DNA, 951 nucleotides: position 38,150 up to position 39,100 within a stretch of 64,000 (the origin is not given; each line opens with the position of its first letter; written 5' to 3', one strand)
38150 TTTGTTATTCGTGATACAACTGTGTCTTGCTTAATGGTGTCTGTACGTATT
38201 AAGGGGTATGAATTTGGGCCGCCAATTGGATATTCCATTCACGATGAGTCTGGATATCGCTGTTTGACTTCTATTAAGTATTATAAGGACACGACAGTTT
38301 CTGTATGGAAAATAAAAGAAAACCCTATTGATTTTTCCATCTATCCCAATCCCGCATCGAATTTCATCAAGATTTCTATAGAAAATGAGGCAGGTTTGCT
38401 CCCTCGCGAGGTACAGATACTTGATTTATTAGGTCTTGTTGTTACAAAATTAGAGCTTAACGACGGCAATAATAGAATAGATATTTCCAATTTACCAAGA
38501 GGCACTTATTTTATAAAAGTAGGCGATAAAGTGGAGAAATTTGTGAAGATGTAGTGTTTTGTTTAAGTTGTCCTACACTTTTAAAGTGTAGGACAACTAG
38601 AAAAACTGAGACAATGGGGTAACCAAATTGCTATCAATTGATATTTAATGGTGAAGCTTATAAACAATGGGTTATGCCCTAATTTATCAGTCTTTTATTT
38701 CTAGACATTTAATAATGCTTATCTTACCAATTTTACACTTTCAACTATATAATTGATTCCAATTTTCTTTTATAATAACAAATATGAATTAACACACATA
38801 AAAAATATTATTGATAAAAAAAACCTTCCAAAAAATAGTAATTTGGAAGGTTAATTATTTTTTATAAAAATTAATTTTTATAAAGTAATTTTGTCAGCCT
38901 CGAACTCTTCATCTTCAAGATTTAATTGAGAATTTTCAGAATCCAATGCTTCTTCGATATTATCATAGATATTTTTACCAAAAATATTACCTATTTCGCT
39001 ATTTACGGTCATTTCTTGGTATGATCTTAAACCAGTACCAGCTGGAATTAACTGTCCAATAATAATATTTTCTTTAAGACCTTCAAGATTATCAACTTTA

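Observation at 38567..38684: Module A + linker + module B recurs with compensatory arm changes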

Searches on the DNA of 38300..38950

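Call 12: search_rna_families(source=window, start=38300, end=38950, threshold=evalue, max_evalue=10)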
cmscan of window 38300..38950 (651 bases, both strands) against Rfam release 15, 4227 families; matches with E-value up to 10: 17.
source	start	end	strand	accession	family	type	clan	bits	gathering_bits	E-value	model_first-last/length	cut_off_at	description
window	38553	38685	+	RF01644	ceN59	Gene; snRNA; snoRNA; HACA-box;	-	27.8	50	0.021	1-137/137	no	Caenorhabditis snoRNA ceN59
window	38553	38607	+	RF00696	mir-203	Gene; miRNA;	-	25.4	65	0.0027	1-80/80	no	mir-203 microRNA precursor family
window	38814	38924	-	RF00515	PyrR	Cis-reg;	-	21.8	54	1.4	1-115/115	no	PyrR binding site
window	38557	38687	+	RF02328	TtnuHACA21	Gene; snRNA; snoRNA; HACA-box;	-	21.3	100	0.48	1-130/130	no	Tetrahymena snoRNA TtnuHACA21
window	38814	38923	-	RF00378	Qrr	Gene; sRNA;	-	21.2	50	0.23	1-108/108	no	Qrr RNA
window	38567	38602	-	RF04315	manA-II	Cis-reg;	-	21.2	100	0.36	57-92/147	no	manA_II ncRNA motif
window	38562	38597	+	RF04315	manA-II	Cis-reg;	-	20.7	100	0.46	57-92/147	no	manA_II ncRNA motif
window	38554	38619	+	RF03193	mir-2941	Gene; miRNA;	-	20.1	60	0.068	1-82/82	no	mir-2941 microRNA precursor family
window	38568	38598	+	RF03523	mir-4703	Gene; miRNA;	-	19.9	88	0.27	1-61/61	no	mir-4703 microRNA precursor family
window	38556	38606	+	RF03452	mir-3121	Gene; miRNA;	-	19.3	108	0.2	1-77/77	no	mir-3121 microRNA precursor family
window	38567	38592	+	RF01104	SBWMV2_UPD-PKb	Cis-reg;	-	17.5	39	1.1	1-29/29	no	Pseudoknot of upstream pseudoknot domain (UPD) of the 3'UTR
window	38563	38599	-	RF03339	mir-3047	Gene; miRNA;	-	16.3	53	3.4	1-61/61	no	mir-3047 microRNA precursor family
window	38679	38748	-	RF00179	GAIT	Cis-reg;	-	15.8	37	7.9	1-71/71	no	GAIT element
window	38551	38646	+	RF01441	S_pombe_snR46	Gene; snRNA; snoRNA; HACA-box;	CL00021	15.5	60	7.2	1-168/168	no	small nulceolar RNA snR46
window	38545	38615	+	RF04003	mir-4841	Gene; miRNA;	-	15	100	9.9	1-86/86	no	mir-4841 microRNA precursor family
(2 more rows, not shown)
